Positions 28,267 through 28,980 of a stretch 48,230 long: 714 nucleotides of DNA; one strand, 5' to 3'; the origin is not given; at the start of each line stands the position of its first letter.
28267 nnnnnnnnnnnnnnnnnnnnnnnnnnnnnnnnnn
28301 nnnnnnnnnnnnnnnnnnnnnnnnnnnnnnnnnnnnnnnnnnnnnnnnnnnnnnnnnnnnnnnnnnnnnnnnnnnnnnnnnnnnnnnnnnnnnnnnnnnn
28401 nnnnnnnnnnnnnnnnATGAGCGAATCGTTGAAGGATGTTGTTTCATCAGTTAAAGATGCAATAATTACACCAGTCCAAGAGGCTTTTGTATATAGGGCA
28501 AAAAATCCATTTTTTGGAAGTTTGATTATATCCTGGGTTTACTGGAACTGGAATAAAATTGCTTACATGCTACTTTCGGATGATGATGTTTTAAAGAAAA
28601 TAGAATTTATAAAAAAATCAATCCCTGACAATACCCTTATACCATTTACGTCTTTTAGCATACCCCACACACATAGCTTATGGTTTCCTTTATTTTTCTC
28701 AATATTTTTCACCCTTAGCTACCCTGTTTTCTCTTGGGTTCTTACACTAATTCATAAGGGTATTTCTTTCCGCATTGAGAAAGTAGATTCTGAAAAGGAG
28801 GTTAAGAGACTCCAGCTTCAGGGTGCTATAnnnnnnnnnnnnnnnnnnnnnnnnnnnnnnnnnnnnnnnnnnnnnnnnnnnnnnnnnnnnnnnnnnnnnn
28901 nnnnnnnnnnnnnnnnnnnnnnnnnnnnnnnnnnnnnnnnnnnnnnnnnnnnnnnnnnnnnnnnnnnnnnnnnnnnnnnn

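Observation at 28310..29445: AT-rich two-TM plus long coiled-coil protein inserted on the opposite strand at the ren/nin position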

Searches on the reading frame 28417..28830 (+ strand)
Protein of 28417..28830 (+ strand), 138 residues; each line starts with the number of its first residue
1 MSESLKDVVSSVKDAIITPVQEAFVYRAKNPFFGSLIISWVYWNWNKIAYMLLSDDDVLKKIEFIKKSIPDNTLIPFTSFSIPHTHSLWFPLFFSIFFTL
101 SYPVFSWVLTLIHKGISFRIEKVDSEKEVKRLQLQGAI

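Call 26: search_protein_representatives(alignment_id=A2)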
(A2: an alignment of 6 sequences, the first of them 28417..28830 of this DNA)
Query: 6 sequences, 137 profile positions. Proteins with E-value up to 0.001 (for the whole library): 673; up to 1e-10: 59; up to 1e-30: 16. The best 150 are listed.
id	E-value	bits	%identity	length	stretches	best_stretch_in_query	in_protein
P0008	6.2e-69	246.3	-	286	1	1-136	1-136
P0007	5.3e-66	236.8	-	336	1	1-136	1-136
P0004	1.5e-65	235.3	-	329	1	1-137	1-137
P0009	4.2e-60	217.7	-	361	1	1-137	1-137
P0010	1.0e-55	203.5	-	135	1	1-131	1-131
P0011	6.8e-50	184.6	-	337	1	1-135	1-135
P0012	1.2e-49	183.8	-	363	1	1-137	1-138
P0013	8.9e-46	171.3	-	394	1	1-137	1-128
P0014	4.1e-45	169.1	-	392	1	1-137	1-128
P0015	4.7e-40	152.7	-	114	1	1-76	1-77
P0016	4.6e-39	149.5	-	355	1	1-136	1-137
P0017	7.2e-38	145.7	-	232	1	31-136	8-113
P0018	4.1e-35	136.7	-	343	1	1-136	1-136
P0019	8.5e-34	132.5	-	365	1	1-132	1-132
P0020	7.3e-32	126.2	-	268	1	4-137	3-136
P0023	5.7e-30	120.1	-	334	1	1-136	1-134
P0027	3.1e-28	114.4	-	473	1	1-135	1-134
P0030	7.7e-28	113.2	-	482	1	1-126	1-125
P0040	2.0e-21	92.4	-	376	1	1-134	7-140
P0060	1.1e-11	60.8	-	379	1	5-110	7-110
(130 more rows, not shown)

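Call 30: list_cluster_members(proteins=[P0008, P0009, P0011, P0013, P0016, P0018, P0023, P0027, P0030, P0040])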
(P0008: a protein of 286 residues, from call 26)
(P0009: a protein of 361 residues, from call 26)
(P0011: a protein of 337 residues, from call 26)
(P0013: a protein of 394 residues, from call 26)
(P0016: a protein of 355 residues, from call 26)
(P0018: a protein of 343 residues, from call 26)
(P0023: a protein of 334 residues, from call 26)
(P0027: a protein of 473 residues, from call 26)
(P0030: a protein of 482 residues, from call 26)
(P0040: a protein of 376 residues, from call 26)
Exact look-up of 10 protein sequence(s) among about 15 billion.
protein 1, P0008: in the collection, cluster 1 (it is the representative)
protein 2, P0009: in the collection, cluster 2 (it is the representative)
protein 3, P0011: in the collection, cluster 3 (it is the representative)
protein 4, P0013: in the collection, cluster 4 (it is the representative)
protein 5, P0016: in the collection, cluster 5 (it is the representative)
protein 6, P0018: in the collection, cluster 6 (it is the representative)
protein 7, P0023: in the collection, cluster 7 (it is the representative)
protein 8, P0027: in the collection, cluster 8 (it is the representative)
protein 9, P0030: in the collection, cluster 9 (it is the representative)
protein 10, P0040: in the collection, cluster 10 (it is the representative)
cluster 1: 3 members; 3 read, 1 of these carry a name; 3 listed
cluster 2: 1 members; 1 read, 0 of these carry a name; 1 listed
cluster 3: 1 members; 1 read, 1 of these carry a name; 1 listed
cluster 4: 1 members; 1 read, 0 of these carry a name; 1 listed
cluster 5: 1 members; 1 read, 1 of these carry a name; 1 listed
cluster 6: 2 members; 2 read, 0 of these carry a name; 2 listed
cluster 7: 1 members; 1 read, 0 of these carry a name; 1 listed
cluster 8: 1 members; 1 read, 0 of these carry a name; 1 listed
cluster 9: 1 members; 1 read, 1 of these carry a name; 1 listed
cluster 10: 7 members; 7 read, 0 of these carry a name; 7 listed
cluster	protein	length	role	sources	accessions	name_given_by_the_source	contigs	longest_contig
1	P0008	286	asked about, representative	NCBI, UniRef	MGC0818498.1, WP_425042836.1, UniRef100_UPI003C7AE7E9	hypothetical protein WKH08_09630 [Pantoea agglomerans] | hypothetical protein n=1 Tax=Enterobacter agglomerans TaxID=549 RepID=UPI003C7AE7E9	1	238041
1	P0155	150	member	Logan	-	-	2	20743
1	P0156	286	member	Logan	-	-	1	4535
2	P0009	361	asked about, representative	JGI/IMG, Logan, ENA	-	-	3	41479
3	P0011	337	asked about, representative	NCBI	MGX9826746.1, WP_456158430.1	hypothetical protein [Enterobacter roggenkampii]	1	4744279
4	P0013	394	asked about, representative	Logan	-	-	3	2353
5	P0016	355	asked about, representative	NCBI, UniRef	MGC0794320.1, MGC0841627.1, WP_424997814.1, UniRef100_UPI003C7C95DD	hypothetical protein [Pantoea agglomerans] | hypothetical protein n=1 Tax=Enterobacter agglomerans TaxID=549 RepID=UPI003C7C95DD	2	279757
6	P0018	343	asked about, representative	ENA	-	-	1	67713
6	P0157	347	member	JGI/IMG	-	-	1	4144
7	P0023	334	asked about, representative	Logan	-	-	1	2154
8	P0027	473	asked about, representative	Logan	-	-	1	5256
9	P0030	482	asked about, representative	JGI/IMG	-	hypothetical protein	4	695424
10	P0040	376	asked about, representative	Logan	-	-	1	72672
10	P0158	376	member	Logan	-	-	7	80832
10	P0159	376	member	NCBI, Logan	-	-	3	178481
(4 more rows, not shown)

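Call 31: find_encoding_contigs(protein=P0011, flank=7000, max_places=3)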
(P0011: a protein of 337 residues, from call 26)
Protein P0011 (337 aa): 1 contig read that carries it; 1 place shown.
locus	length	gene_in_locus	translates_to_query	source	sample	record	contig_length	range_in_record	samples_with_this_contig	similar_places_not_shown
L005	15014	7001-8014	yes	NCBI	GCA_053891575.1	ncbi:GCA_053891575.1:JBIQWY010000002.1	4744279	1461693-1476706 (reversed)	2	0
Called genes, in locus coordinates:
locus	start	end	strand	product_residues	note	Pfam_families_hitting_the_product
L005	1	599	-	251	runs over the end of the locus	PF05944:Phage_term_smal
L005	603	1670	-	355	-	PF05125:Phage_cap_P2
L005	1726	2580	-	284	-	PF05929:Phage_GPO_N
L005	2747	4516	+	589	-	PF06056:Terminase_5, PF03237:Terminase_6N, PF17289:Terminase_6C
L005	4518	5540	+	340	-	PF04860:Phage_portal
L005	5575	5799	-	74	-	PF09954:DUF2188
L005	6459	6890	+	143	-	-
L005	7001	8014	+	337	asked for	-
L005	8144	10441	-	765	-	PF05840:Phage_GPA, PF23343:REP_ORF2-G2P (weak)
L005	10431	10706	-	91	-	PF17399:DUF5405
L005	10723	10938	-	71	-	PF10809:DUF2732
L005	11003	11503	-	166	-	PF26815:Phage_RepB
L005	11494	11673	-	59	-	-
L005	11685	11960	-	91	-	PF10743:Phage_Cox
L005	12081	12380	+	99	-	PF01381:HTH_3 (weak)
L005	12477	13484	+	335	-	PF24624:Int_N, PF00589:Phage_integrase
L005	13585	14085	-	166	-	PF04463:2-thiour_desulf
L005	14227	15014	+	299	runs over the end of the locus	PF00781:DAGK_cat, PF19279:YegS_C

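Call 33: find_encoding_contigs(protein=P0040, flank=7000, max_places=3)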
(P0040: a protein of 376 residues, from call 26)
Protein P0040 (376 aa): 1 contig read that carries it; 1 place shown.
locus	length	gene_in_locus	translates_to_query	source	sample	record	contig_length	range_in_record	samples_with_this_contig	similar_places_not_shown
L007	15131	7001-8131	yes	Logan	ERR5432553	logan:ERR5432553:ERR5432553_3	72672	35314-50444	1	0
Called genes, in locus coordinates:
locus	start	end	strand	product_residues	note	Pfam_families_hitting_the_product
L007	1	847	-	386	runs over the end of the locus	PF01817:CM_2, PF00800:PDT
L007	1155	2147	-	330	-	PF24624:Int_N, PF00589:Phage_integrase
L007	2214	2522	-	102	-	PF12844:HTH_19 (weak), PF13560:HTH_31 (weak), PF01381:HTH_3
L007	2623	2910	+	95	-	PF10743:Phage_Cox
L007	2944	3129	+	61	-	-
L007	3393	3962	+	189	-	PF16473:Rv2179c-like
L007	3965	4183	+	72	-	PF24732:ParE_like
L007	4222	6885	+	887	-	PF13155:Toprim_2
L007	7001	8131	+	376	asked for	-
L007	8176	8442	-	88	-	PF04606:Ogr_Delta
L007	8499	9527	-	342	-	PF04860:Phage_portal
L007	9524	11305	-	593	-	PF06056:Terminase_5, PF03237:Terminase_6N, PF17289:Terminase_6C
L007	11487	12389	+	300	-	PF05929:Phage_GPO_N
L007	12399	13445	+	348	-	PF05125:Phage_cap_P2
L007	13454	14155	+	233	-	PF05944:Phage_term_smal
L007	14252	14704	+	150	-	PF05926:Phage_GPL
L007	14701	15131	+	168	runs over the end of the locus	PF06891:P2_Phage_GpR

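Call 48: find_related_loci(query=A2, collection=genome_contigs, flank=10000)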
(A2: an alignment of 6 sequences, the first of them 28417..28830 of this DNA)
Query A2 (138 aa) in genome_contigs; peptide patterns used: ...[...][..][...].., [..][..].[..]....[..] (x = any residue, [..] = any of these).
95 stretches matched a pattern; 5 encode a relative of the query (tblastn E <= 1e-3); 5 distinct loci.
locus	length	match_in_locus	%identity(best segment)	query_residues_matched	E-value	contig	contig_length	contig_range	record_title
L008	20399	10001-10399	48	1-135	8e-48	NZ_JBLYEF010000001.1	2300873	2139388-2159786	Pantoea sp. R13S299 contig_1, whole genome shotgun sequence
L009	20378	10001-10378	25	18-132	1e-10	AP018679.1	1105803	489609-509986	Vibrio algivorus SA2 DNA, chromosome 2, complete geome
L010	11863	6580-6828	27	4-107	5e-7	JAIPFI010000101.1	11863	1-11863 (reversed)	MAG: Methylococcaceae bacterium isolate Tobar13m-G37 Tobar13m-C5118, whole genome shotgun sequence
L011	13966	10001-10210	31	23-106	1e-5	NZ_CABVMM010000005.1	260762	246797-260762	Mesonia oceanica strain ISS653, whole genome shotgun sequence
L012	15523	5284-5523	28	15-105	1e-5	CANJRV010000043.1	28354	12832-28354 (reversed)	MAG: Bacteroidetes bacterium isolate RH-23may17-290 genome assembly, contig: RH-23may17-C11806, whole genome shotgun seq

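Call 49: find_related_loci(query=A2, collection=viral_contigs, flank=10000)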
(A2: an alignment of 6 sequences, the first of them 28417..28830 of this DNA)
Query A2 (138 aa) in viral_contigs; peptide patterns used: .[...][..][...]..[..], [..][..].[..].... (x = any residue, [..] = any of these).
168 stretches matched a pattern; 6 encode a relative of the query (tblastn E <= 1e-3); 6 distinct loci.
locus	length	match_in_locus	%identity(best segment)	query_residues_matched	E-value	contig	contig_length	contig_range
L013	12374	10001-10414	100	1-138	1e-93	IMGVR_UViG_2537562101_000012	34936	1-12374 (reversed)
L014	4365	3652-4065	100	1-138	6e-93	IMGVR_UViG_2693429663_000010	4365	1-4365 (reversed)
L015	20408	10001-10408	49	1-138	3e-49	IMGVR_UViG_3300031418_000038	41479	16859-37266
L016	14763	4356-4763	49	1-138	3e-49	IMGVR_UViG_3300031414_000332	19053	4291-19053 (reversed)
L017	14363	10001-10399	49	1-135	1e-47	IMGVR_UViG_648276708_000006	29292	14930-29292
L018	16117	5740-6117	51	1-128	3e-43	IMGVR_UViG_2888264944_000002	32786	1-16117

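Call 50: find_encoding_contigs(protein=P0030, flank=8000, max_places=2)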
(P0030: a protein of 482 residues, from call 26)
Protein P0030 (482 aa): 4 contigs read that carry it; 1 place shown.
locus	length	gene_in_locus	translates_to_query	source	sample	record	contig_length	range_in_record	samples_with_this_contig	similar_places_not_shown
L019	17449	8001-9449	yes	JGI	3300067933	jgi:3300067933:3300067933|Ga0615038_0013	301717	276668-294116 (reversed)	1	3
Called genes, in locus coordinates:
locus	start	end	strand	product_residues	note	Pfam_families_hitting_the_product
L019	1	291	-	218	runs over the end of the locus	PF05944:Phage_term_smal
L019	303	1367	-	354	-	PF05125:Phage_cap_P2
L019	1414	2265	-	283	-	PF05929:Phage_GPO_N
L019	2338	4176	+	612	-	PF06056:Terminase_5, PF03237:Terminase_6N, PF17289:Terminase_6C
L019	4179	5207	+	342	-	PF04860:Phage_portal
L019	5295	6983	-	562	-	PF10592:AIPR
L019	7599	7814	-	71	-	-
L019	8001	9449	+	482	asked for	-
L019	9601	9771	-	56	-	-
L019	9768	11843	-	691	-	PF05840:Phage_GPA, PF23343:REP_ORF2-G2P (weak)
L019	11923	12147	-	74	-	PF01258:zf-dskA_traR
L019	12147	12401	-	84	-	PF10809:DUF2732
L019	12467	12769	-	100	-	PF26815:Phage_RepB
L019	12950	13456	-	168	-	PF06892:Phage_CP76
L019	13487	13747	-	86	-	-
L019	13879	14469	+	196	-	PF07022:Phage_CI_repr, PF16452:Phage_CI_C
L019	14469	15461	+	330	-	PF24624:Int_N, PF00589:Phage_integrase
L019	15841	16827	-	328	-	PF01051:Rep3_N, PF21205:Rep3_C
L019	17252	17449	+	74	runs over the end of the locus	-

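Call 51: find_encoding_contigs(protein=P0018, flank=8000, max_places=2)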
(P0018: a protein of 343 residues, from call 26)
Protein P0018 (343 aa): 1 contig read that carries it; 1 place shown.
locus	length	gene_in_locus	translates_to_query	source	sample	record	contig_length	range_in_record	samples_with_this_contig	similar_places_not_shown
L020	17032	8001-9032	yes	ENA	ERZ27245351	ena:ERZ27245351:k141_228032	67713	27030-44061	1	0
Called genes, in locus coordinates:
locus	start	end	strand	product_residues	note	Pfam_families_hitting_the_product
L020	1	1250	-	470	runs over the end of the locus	PF00772:DnaB, PF13481:AAA_25 (weak), PF03796:DnaB_C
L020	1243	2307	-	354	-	PF04492:Phage_rep_O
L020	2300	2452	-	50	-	-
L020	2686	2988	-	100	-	PF05269:Phage_CII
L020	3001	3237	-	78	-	PF15943:YdaS_toxin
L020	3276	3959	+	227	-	PF13560:HTH_31 (weak), PF01381:HTH_3, PF12844:HTH_19 (faint), PF13443:HTH_26 (faint)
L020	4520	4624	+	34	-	-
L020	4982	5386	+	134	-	-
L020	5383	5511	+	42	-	-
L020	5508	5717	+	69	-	-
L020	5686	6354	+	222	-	PF00929:RNase_T, PF20600:ExoX-like_C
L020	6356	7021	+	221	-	-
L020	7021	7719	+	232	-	-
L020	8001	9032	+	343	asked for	-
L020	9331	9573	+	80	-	-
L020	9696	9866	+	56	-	-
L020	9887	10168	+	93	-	-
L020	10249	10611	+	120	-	-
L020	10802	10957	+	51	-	-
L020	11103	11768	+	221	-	PF05869:Dam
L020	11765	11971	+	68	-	-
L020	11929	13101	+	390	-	PF12167:Arm-DNA-bind_2, PF00589:Phage_integrase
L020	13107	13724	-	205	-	-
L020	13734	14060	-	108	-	PF14213:DUF4325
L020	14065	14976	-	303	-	-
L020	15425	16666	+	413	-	PF13356:Arm-DNA-bind_3, PF22022:Phage_int_M, PF00589:Phage_integrase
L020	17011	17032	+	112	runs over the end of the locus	-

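Call 52: find_encoding_contigs(protein=P0060, flank=8000, max_places=2)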
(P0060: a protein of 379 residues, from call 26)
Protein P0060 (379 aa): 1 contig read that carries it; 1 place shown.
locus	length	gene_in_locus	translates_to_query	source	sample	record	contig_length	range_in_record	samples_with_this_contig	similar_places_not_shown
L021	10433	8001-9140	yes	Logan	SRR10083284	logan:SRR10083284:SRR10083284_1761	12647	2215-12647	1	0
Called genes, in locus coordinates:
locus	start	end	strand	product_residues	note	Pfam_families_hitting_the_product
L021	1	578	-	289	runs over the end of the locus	-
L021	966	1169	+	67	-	-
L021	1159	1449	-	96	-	-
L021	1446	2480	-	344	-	-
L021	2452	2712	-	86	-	-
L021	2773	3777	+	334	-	-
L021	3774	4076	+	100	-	-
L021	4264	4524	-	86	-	PF07308:DUF1456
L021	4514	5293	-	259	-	-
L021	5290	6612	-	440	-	PF06666:DUF1173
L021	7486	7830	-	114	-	-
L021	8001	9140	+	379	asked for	-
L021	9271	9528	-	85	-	-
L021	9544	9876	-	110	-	PF02452:PemK_toxin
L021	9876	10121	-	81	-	PF04014:MazE_antitoxin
